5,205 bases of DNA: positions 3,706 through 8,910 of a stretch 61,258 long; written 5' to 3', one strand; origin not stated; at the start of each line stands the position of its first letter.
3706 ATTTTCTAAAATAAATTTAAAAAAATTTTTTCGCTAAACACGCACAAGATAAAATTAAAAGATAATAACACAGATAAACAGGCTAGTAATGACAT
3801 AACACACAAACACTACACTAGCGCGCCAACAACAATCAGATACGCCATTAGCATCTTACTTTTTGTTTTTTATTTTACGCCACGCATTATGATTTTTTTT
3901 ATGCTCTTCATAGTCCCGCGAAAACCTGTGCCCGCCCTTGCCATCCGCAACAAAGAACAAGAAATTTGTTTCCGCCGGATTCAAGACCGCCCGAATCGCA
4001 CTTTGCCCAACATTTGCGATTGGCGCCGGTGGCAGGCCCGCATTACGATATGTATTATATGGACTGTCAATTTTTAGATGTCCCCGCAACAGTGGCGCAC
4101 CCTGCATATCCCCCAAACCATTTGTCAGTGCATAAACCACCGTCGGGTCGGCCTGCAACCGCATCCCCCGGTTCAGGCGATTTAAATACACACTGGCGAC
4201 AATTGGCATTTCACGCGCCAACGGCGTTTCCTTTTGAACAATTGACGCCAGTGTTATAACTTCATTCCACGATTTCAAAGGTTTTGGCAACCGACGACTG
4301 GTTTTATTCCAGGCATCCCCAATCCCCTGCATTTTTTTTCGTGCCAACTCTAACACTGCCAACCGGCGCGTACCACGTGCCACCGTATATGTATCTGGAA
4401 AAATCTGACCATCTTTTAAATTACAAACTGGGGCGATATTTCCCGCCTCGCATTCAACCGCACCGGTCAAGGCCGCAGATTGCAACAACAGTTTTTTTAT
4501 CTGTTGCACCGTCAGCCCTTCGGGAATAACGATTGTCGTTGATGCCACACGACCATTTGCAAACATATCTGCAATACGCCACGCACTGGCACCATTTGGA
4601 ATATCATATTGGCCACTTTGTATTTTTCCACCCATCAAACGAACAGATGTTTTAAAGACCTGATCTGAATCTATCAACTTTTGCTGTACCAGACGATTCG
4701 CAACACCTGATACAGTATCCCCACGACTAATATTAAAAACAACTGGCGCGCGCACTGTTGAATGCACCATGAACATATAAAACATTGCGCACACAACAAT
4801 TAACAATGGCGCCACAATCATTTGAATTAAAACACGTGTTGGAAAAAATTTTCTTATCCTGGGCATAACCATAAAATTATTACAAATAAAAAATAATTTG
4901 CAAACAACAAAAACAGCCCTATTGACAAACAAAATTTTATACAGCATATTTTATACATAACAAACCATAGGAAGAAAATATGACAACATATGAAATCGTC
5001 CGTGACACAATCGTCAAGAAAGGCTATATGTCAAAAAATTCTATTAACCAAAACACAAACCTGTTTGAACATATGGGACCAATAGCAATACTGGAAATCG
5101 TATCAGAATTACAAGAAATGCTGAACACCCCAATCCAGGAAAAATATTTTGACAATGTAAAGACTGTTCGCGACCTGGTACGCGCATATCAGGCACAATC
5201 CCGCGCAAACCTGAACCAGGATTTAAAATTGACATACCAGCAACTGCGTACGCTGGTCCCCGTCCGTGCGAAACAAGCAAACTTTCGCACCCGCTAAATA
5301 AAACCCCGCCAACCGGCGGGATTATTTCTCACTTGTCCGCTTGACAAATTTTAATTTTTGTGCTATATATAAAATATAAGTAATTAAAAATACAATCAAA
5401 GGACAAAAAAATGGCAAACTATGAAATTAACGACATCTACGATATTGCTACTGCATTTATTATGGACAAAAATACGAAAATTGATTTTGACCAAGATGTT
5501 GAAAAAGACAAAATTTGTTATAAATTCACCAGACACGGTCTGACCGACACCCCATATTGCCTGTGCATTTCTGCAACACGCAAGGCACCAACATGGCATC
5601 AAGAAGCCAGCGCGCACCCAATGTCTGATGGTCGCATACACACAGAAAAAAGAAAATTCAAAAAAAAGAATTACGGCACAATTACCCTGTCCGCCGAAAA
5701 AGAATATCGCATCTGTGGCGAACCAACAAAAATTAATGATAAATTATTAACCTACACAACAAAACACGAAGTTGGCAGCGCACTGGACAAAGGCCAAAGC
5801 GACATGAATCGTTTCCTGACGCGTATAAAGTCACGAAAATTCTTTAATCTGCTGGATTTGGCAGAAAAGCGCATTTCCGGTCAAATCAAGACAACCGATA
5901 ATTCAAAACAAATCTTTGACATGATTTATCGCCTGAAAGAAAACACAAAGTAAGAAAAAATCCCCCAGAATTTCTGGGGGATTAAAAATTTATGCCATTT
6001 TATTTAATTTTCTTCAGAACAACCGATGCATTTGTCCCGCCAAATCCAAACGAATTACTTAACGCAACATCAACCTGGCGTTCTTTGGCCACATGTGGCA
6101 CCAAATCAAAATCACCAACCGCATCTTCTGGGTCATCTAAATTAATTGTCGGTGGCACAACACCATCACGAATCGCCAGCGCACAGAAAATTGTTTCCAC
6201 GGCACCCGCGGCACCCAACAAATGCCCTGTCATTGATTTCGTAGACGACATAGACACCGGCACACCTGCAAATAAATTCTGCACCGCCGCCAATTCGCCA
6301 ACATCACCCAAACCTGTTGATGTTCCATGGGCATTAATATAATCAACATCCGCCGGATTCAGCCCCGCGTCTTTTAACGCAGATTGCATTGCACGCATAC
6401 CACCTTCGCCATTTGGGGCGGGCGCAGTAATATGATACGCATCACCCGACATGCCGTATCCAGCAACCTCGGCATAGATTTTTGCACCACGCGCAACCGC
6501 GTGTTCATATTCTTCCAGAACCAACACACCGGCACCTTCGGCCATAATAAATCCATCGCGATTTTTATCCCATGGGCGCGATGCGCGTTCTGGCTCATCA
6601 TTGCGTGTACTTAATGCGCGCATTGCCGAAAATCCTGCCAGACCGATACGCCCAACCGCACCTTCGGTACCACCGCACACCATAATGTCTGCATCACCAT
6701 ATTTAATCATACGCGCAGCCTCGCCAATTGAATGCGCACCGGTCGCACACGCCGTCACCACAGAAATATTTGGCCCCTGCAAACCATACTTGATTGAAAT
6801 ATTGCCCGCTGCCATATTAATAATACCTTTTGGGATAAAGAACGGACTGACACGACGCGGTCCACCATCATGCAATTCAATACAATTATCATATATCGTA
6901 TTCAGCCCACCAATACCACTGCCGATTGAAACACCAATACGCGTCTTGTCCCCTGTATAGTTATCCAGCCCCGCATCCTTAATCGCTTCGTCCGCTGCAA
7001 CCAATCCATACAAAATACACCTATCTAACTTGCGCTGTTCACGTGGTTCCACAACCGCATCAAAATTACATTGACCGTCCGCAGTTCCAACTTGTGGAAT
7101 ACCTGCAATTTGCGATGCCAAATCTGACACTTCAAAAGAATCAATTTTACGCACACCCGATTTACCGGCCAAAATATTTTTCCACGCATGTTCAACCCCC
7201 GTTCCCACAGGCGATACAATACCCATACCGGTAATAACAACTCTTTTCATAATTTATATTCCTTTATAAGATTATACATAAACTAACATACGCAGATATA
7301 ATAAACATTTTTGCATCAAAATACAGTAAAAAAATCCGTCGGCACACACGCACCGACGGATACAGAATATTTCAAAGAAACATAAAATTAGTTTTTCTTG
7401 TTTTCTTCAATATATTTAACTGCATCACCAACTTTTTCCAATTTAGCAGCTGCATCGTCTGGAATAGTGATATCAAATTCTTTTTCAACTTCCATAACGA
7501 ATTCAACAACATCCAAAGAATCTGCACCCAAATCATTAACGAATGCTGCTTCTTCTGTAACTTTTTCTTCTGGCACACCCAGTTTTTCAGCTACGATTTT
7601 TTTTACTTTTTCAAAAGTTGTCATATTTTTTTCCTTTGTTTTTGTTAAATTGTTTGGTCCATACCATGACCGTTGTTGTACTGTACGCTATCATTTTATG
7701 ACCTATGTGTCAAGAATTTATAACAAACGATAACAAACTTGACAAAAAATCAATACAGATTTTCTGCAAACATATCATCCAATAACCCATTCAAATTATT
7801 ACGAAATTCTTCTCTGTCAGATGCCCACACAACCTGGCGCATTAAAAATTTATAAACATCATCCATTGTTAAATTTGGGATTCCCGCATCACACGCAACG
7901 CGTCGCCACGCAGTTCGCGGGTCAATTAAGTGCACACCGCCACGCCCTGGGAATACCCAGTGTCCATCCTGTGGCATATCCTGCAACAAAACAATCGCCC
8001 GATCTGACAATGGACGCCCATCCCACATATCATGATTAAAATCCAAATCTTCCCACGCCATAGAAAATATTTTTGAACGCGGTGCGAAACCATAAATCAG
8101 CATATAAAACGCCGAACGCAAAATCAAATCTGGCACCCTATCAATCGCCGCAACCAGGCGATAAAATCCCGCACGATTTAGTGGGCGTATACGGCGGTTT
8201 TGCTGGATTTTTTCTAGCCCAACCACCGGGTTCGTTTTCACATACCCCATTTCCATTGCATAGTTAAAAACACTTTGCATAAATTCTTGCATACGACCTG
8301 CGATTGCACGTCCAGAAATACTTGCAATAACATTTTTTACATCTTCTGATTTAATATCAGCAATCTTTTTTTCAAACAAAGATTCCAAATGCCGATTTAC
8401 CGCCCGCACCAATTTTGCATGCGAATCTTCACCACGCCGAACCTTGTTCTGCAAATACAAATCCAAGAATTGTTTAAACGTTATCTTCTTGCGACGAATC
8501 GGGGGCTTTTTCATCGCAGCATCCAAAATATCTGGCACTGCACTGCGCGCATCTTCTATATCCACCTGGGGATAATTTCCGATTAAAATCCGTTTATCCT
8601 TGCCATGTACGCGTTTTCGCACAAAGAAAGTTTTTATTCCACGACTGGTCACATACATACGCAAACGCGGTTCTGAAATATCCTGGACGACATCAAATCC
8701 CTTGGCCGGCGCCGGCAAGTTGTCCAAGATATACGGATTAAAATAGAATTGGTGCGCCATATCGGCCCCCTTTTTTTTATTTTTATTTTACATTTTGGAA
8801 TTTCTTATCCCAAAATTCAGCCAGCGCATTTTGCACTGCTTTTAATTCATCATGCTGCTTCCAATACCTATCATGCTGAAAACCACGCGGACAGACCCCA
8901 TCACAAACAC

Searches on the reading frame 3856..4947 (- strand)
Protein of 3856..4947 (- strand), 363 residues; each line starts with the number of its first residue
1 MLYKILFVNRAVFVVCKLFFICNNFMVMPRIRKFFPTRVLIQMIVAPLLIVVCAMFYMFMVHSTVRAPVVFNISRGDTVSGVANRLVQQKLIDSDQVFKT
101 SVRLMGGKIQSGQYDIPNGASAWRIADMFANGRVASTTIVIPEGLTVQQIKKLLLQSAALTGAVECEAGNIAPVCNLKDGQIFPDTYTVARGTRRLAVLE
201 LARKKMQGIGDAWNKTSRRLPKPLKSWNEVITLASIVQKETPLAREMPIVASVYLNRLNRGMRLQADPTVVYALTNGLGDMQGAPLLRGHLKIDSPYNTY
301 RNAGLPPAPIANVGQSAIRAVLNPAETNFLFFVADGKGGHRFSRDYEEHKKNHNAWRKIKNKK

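Call 43: search_protein_families(library=pfam, proteins=[window:3856-4947:-], max_evalue=0.00001)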
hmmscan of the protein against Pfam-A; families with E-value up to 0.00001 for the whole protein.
window:3856-4947:- (363 aa): 1 family
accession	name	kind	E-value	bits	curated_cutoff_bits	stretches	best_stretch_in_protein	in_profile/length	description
PF02618.21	YceG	-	1.1e-78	265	32.4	1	71-354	1-274/275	YceG-like family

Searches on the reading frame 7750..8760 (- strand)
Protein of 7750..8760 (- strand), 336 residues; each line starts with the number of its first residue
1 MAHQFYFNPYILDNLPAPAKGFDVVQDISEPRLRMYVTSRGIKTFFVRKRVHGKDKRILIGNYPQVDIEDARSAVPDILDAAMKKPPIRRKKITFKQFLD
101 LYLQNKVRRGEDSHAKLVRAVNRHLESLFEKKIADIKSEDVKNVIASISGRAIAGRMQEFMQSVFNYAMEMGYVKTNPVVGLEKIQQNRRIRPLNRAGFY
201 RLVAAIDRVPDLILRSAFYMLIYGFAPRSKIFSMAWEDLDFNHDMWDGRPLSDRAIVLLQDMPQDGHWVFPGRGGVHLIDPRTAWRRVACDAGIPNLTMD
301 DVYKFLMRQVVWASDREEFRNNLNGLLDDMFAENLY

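Call 43: search_protein_families(library=pfam, proteins=[window:7750-8760:-], max_evalue=0.00001)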
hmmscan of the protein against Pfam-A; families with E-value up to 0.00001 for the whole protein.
window:7750-8760:- (336 aa): 2 families
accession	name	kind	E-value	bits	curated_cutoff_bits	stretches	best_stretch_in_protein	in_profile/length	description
PF22022.2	Phage_int_M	-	1.3e-07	32.2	27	1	95-182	1-93/96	Phage integrase central domain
PF13356.12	Arm-DNA-bind_3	-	7.6e-07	29.6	27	1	32-79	22-67/83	Arm DNA-binding domain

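Call 82: search_protein_families(library=pfam, proteins=[window:7750-8760:-], max_evalue=1)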
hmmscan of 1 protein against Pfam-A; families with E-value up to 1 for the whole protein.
window:7750-8760:- (336 aa): 6 families
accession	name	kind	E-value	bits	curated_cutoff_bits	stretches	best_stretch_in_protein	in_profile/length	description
PF22022.2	Phage_int_M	-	1.3e-07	32.2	27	1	95-182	1-93/96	Phage integrase central domain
PF13356.12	Arm-DNA-bind_3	-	7.6e-07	29.6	27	1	32-79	22-67/83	Arm DNA-binding domain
PF14659.12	Phage_int_SAM_3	-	0.0016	19.1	22.6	1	94-146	1-55/58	Phage integrase, N-terminal SAM-like domain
PF18860.6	AbiJ_NTD3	-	0.026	14.4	32.5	1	92-126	81-115/167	AbiJ N-terminal domain 3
PF13102.12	Phage_int_SAM_5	-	0.07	13.9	22.3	0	95-178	2-92/98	Phage integrase SAM-like domain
PF09638.15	Ph1570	-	0.089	13.1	27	1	96-145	58-108/156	Ph1570 protein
